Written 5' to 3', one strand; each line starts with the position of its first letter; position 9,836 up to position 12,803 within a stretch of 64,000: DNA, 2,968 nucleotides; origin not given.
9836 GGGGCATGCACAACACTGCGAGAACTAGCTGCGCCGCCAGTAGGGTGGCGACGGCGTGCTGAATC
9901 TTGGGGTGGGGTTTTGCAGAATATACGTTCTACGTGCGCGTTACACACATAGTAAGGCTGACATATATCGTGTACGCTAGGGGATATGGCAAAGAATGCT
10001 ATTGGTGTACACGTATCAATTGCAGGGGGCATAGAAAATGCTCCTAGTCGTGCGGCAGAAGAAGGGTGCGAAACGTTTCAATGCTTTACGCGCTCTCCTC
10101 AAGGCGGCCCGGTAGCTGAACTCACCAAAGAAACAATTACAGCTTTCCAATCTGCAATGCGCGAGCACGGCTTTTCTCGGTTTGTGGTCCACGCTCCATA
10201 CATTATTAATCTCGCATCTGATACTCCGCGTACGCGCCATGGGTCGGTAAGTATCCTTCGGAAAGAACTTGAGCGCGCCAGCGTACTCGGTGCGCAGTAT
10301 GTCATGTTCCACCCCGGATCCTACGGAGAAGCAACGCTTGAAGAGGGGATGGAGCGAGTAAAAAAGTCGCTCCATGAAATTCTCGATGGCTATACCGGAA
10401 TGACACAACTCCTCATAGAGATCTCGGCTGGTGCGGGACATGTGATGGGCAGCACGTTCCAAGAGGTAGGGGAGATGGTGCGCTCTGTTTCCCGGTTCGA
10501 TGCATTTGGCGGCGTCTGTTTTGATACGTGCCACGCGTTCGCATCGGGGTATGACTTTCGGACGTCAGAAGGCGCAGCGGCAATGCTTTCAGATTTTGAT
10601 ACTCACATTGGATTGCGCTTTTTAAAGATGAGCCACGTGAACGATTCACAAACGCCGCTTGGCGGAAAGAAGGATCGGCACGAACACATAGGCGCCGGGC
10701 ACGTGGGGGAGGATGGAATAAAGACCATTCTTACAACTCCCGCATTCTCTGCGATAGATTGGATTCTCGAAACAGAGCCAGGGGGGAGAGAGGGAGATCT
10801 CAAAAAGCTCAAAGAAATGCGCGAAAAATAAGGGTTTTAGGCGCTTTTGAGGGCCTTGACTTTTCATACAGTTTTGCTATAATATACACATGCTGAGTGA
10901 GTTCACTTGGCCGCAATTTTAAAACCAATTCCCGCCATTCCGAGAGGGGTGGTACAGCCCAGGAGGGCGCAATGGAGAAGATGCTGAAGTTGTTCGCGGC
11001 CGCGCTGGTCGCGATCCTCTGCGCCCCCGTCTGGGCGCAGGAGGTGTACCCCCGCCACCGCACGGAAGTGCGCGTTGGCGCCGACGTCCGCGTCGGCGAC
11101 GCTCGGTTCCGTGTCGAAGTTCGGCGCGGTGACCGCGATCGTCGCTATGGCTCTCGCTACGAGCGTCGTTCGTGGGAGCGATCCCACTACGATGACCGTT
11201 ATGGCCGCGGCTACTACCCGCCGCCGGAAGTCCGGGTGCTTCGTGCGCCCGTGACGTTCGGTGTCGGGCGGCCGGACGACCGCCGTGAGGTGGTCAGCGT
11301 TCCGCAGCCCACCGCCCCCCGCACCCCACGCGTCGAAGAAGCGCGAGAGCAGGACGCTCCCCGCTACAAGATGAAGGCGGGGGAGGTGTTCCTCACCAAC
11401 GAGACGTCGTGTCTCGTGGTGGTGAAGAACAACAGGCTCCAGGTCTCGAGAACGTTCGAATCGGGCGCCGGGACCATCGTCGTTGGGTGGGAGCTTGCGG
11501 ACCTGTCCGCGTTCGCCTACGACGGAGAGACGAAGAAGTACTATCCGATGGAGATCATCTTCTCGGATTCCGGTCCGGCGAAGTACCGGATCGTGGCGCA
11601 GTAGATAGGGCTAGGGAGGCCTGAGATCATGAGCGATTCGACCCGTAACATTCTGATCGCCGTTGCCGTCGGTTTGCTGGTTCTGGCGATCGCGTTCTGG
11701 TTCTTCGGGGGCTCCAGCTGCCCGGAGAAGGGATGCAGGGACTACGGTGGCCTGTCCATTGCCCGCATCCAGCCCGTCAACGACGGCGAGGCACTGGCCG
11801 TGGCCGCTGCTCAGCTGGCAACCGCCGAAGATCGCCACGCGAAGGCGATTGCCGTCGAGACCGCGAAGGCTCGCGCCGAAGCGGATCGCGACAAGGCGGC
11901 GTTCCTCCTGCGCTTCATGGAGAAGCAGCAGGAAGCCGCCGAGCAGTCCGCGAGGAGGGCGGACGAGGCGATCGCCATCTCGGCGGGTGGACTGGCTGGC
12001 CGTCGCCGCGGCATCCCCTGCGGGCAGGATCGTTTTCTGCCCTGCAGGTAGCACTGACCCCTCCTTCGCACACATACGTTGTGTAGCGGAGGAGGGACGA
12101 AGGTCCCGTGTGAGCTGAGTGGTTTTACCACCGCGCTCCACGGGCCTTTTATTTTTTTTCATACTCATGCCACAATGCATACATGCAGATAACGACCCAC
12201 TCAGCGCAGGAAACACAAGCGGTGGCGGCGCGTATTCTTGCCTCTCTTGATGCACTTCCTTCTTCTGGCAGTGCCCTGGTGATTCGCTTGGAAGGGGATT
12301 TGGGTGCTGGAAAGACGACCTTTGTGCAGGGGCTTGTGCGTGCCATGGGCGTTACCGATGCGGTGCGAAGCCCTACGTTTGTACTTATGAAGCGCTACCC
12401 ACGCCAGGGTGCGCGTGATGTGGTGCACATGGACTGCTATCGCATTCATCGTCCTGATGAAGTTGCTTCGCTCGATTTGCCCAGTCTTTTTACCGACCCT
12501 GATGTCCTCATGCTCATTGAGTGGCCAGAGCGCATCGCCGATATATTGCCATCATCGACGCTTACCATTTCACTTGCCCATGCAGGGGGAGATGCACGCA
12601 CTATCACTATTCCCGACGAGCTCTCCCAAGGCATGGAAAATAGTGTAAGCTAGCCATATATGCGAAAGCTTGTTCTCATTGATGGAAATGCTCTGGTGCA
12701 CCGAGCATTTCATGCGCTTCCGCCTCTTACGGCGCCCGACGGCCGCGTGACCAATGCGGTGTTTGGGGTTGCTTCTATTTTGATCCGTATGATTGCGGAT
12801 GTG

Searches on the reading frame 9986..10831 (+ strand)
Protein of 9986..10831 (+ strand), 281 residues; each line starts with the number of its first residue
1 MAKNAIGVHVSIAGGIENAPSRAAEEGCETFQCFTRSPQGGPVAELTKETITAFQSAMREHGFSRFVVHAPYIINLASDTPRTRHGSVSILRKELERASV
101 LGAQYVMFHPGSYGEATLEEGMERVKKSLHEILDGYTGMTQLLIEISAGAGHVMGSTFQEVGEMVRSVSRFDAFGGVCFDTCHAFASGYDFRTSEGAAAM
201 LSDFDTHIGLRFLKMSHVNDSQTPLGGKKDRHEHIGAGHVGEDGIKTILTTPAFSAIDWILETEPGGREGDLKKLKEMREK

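Call 74: search_protein_families(library=pfam, proteins=[window:9986-10831:+], max_evalue=0.001)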
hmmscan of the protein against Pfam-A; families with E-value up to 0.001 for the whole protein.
window:9986-10831:+ (281 aa): 1 family
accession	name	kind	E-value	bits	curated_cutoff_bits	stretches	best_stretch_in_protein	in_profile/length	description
PF01261.30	AP_endonuc_2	-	3.2e-45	155.2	31.1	1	22-266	3-232/249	Xylose isomerase-like TIM barrel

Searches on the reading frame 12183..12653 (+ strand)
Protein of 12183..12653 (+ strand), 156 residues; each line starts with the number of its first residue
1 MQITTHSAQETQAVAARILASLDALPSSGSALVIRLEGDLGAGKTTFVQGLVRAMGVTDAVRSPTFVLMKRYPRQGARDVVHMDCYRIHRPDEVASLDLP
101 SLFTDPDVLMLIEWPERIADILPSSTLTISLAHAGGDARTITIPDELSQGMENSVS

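Call 74: search_protein_families(library=pfam, proteins=[window:12183-12653:+], max_evalue=0.001)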
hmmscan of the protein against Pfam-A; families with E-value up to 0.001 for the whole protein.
window:12183-12653:+ (156 aa): 1 family
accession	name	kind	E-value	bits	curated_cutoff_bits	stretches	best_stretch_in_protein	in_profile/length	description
PF02367.23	TsaE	-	1.5e-35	122.4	26.6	1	6-140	2-127/128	Threonylcarbamoyl adenosine biosynthesis protein TsaE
